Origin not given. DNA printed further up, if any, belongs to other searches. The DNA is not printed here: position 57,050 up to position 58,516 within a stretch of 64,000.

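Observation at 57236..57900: PTP-type (HCX5R) phosphatase domain displayed on the outside of a 2365-aa surface protein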

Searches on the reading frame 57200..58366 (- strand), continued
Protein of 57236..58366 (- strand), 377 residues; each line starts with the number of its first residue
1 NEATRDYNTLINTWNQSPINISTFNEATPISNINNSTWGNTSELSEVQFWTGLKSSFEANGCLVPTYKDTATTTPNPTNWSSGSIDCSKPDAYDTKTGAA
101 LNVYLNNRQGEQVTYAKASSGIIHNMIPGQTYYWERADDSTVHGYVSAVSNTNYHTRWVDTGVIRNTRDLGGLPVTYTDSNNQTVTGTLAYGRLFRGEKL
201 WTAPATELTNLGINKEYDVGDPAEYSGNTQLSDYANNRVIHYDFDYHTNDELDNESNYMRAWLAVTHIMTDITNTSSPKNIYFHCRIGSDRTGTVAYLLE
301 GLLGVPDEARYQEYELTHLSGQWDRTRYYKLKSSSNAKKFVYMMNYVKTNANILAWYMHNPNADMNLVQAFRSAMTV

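Call 49: find_homologous_proteins(query=A1, max_evalue=1e-10)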
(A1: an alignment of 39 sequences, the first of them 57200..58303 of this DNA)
Query A1 (39 sequences) (368 aa, profile of the alignment): 104 proteins with E <= 1e-10 among 6234 candidates.
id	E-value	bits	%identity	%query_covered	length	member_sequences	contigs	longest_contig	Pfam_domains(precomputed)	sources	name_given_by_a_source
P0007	5.3e-117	409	63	86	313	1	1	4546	PF13350.12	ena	-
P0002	7.9e-115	402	71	86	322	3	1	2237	PF13350.12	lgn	-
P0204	1.6e-113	398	70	97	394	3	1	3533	PF13350.12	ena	-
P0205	5.5e-113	396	68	100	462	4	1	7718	PF13350.12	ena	-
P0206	7.2e-109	383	68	97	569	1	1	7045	PF13350.12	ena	-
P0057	8.6e-108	379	52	96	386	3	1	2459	PF13350.12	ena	-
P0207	2.0e-106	375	67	91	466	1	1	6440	PF13350.12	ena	-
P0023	3.4e-105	370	42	80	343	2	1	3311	PF13350.12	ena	-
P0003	3.7e-102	361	74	68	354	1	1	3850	PF13350.12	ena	-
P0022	1.9e-101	358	47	80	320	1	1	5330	PF13350.12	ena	-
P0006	2.7e-101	358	65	71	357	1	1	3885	PF13350.12,PF00782.26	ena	-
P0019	6.1e-101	357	46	96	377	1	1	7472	PF13350.12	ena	-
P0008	8.3e-101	356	63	68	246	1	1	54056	PF13350.12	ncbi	-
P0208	3.0e-100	354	48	96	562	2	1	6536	PF13350.12,PF09479.17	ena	-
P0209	5.4e-100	353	44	80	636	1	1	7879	PF13350.12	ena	-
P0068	2.5e-99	351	42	93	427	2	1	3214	PF13350.12,PF09479.17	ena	-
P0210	1.0e-96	343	44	96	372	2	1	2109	PF13350.12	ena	-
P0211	1.2e-95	339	42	90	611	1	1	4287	PF13350.12,PF09479.17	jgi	jgi:uncharacterized repeat protein (TIGR02543 family)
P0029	9.7e-95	336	36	88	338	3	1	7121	PF13350.12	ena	-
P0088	3.5e-94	334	36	94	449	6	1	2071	PF13350.12,PF21461.4,PF02368.25,PF26918.1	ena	-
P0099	9.9e-91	323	49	68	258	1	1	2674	PF13350.12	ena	-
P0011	1.3e-90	323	54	68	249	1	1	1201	PF13350.12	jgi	jgi:protein tyrosine/serine phosphatase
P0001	1.1e-89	319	73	61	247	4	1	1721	PF13350.12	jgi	-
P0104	2.2e-89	319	48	74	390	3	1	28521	PF13350.12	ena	-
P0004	3.3e-88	315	72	64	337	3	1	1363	PF13350.12,PF00782.26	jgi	jgi:protein tyrosine/serine phosphatase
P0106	4.0e-88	314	39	90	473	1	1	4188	PF13350.12,PF09479.17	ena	-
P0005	1.2e-80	290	73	58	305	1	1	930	PF13350.12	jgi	jgi:protein-tyrosine phosphatase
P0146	5.8e-79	284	38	80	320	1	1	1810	PF13350.12,PF03162.19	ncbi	-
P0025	4.5e-77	278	46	58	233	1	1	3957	PF13350.12,PF00782.26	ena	-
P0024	1.2e-76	277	44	60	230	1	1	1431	PF13350.12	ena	-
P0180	4.2e-73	265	44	60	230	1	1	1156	PF13350.12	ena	-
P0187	2.7e-72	262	37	91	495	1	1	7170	PF13350.12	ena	-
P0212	9.9e-72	260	36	80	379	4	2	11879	PF13350.12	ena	-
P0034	2.9e-71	259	28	54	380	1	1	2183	PF13350.12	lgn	-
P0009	1.6e-69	253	70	47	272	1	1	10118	PF13350.12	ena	-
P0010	4.8e-68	248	70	47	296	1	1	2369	PF13350.12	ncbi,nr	ncbi:MAG: tyrosine-protein phosphatase, partial [Candidatus Saccharibacteria bacterium]|nr:tyrosine-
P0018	6.1e-65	238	51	51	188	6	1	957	PF13350.12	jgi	jgi:protein tyrosine/serine phosphatase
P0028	5.4e-63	232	42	51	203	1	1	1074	PF13350.12,PF22784.2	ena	-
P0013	5.8e-52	195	77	35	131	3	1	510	PF13350.12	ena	-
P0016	2.4e-51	193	74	32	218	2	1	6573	PF13350.12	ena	-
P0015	3.1e-51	193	73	33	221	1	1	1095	PF13350.12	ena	-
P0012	7.3e-51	192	81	32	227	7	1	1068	PF13350.12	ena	-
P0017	8.6e-51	192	73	32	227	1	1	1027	PF13350.12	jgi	jgi:hypothetical protein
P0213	3.1e-50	190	28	54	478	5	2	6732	PF13350.12,PF02368.25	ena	-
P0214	7.1e-50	189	29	56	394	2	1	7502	PF13350.12,PF03162.19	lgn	-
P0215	8.4e-50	188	32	43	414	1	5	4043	PF13350.12,PF22785.2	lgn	-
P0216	6.1e-49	186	29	71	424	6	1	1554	PF13350.12,PF22785.2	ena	-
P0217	7.7e-49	185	68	32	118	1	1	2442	PF13350.12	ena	-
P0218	1.1e-48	185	30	43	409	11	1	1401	PF13350.12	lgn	-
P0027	4.3e-48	183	54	37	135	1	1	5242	PF13350.12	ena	-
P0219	8.4e-48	182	29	64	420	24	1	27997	PF13350.12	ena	-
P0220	1.7e-47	181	29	54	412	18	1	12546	PF13350.12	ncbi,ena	-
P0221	2.7e-47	180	50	30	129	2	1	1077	PF13350.12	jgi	jgi:hypothetical protein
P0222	4.1e-47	179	49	10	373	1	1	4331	PF13350.12,PF22741.2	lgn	-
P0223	2.3e-46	177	73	30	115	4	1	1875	PF13350.12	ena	-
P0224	2.7e-46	177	30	58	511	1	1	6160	PF13350.12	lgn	-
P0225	8.4e-46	175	30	58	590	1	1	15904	PF13350.12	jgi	jgi:protein-tyrosine phosphatase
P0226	1.3e-45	175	63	29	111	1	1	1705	PF13350.12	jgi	jgi:protein tyrosine/serine phosphatase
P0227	1.7e-45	174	30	49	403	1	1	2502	PF13350.12,PF03162.19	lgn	-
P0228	7.5e-45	172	30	60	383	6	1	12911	PF13350.12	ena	-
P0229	7.6e-45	172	31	43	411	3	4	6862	PF13350.12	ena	-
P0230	7.0e-44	169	30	53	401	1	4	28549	PF13350.12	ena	-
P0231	9.1e-44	169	30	67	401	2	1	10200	PF13350.12,PF22785.2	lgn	-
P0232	1.8e-43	168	30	54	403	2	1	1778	PF13350.12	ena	-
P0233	2.5e-43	167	30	54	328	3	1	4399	PF13350.12,PF22784.2,PF22741.2,PF22785.2,PF03162.19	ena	-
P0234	2.5e-43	167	48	30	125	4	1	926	PF13350.12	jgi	jgi:protein-tyrosine phosphatase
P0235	6.5e-43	166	28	55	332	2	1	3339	PF13350.12,PF22741.2,PF03162.19,PF00041.28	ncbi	-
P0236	1.3e-42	165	28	58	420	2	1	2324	PF13350.12,PF22785.2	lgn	-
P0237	4.1e-42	163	30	54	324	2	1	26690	PF13350.12,PF22784.2,PF22741.2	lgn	-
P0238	4.2e-42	163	32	42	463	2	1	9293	PF13350.12,PF03162.19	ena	-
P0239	7.2e-42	162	45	31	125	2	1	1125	PF13350.12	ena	-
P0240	8.0e-42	162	55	30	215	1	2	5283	PF13350.12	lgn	-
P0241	1.4e-41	161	28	55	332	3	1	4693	PF13350.12,PF22741.2,PF03162.19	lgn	-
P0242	2.3e-41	161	52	36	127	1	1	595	PF13350.12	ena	-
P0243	3.4e-41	160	31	57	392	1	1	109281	PF13350.12,PF03162.19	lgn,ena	-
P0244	5.7e-41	159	50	27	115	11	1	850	PF13350.12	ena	-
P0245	7.9e-41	159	37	48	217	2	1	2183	PF13350.12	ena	-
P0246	1.7e-40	158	39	46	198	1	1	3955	PF13350.12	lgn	-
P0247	8.3e-40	155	26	49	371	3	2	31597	PF13350.12,PF03162.19,PF00041.28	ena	-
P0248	1.1e-39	155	40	17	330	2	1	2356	PF13350.12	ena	-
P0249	6.3e-39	153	32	43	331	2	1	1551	PF13350.12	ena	-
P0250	1.2e-38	152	43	37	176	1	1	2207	PF13350.12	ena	-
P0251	2.3e-38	151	28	61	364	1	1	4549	PF13350.12,PF22741.2,PF22785.2,PF03162.19,PF00782.26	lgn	-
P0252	3.7e-38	150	38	41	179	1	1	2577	PF13350.12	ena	-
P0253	1.5e-36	145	48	26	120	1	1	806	PF13350.12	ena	-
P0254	2.4e-36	144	41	18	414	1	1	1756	PF13350.12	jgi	jgi:protein-tyrosine phosphatase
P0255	5.1e-34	136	28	57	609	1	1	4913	PF13350.12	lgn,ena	-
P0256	7.5e-34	136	29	57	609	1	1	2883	PF13350.12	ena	-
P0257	9.0e-34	136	37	39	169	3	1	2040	PF13350.12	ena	-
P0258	1.1e-33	135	36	39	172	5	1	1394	PF13350.12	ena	-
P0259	2.2e-33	134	29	57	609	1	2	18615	PF13350.12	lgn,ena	-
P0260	3.8e-33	134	29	57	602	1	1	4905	PF13350.12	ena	-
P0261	1.4e-29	122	46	27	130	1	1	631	PF13350.12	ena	-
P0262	6.0e-20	90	27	44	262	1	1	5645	PF13350.12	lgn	-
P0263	1.3e-19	89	40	13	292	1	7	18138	PF13350.12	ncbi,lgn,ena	-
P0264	2.5e-19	88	29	45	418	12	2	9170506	PF13673.14,PF13350.12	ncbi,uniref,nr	ncbi:protein-tyrosine phosphatase [Streptomyces achromogenes]|uniref:Protein-tyrosine phosphatase n=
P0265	7.5e-19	87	31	43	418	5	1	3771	PF13673.14,PF13350.12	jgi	-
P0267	2.9e-16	78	42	10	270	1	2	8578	PF13350.12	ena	-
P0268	2.6e-15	75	53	9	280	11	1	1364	PF13350.12,PF03162.19,PF00102.33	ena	-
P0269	1.2e-14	73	27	44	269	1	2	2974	PF13350.12,PF22784.2,PF22741.2,PF03162.19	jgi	jgi:protein-tyrosine phosphatase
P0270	1.3e-14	73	45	11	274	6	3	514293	PF13350.12,PF22784.2,PF03162.19,PF00102.33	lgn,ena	-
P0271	1.2e-13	69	25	41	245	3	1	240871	PF13350.12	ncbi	-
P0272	1.0e-11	63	54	7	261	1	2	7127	PF13350.12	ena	-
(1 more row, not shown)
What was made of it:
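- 57896..58288 (-): Pre-domain (aa 1900-2030): a beta-sandwich directly upstream of the phosphatase and conserved together with it (motif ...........); likely FN3-like. Some distant relatives carry a precomputed fn3 hit (call 49).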

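Call 56: find_encoding_contigs(protein=P0243, flank=8000, max_places=2)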
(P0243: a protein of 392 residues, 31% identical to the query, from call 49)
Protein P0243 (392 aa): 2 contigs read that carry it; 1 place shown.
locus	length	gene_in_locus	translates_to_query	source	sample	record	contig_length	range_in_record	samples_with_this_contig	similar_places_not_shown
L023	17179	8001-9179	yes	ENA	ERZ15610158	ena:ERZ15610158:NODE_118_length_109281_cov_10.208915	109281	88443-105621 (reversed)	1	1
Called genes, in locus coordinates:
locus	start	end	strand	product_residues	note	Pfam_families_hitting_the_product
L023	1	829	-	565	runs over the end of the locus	-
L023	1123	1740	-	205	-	PF12464:Mac, PF00132:Hexapep, PF14602:Hexapep_2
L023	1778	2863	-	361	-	PF01171:ATP_bind_3 (faint), PF02540:NAD_synthase (weak), PF03054:tRNA_Me_trans, PF20259:tRNA_Me_trans_M, PF20258:tRNA_Me_trans_C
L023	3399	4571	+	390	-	PF13350:Y_phosphatase3, PF22741:PTP-NADK (weak)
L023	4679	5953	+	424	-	PF13350:Y_phosphatase3, PF03162:Y_phosphatase2 (weak)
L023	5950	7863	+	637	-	PF19077:Big_13 (faint), PF09479:Flg_new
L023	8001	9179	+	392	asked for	PF13350:Y_phosphatase3, PF03162:Y_phosphatase2 (weak)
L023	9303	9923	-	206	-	-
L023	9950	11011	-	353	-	PF02129:Peptidase_S15, PF00561:Abhydrolase_1, PF12146:Hydrolase_4, PF12697:Abhydrolase_6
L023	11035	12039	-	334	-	PF04970:LRAT, PF01648:ACPS (weak)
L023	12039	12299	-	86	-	PF00550:PP-binding (weak)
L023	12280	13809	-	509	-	PF00501:AMP-binding, PF23562:AMP-binding_C_3 (weak)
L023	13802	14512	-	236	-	PF01553:Acyltransferase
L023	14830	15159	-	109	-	PF00543:P-II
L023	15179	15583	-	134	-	-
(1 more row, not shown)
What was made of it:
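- Closest known: Small exported relatives. Different: In one contig three paralogues sit next to a separate Flg_new gene (call 56).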

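Call 57: find_encoding_contigs(protein=P0219, flank=8000, max_places=2)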
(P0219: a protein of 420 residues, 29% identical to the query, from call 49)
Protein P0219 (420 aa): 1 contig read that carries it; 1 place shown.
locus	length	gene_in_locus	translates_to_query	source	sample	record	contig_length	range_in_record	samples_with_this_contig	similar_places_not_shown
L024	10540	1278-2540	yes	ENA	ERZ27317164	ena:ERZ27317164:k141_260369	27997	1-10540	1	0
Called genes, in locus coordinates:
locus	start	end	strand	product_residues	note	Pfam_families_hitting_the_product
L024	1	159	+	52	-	?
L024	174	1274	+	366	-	PF04909:Amidohydro_2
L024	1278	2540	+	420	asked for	PF13350:Y_phosphatase3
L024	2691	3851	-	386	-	PF00245:Alk_phosphatase, PF01676:Metalloenzyme (weak)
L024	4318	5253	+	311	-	PF12784:PDDEXK_2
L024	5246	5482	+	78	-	-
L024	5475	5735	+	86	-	-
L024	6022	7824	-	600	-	PF14322:SusD-like_3, PF07980:SusD_RagB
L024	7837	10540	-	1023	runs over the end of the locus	PF13715:CarbopepD_reg_2, PF07715:Plug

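Call 78: find_encoding_contigs(protein=P0104, flank=10000, max_places=2)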
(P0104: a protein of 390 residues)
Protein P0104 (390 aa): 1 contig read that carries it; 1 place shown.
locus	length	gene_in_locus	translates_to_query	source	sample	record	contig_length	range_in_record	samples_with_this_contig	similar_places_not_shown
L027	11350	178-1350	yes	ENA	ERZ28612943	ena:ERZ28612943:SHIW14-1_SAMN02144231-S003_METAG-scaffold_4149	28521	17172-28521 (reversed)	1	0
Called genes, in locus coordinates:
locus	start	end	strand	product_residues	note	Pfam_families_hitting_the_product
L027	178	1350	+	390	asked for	PF13350:Y_phosphatase3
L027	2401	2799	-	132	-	PF18451:CdiA_C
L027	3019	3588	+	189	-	PF01810:LysE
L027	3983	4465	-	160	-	-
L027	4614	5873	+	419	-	PF01078:Mg_chelatase (faint), PF05496:RuvB_N, PF13191:AAA_16 (faint), PF00004:AAA, PF07728:AAA_5 (faint), PF20720:nSTAND3 (faint), PF16193:AAA_assoc_2, PF12002:MgsA_C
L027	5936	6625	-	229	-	PF13462:Thioredoxin_4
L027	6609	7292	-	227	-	-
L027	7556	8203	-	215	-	-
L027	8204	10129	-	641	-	-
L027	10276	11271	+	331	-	PF03990:DUF348, PF07501:G5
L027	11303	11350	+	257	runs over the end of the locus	PF00398:RrnaAD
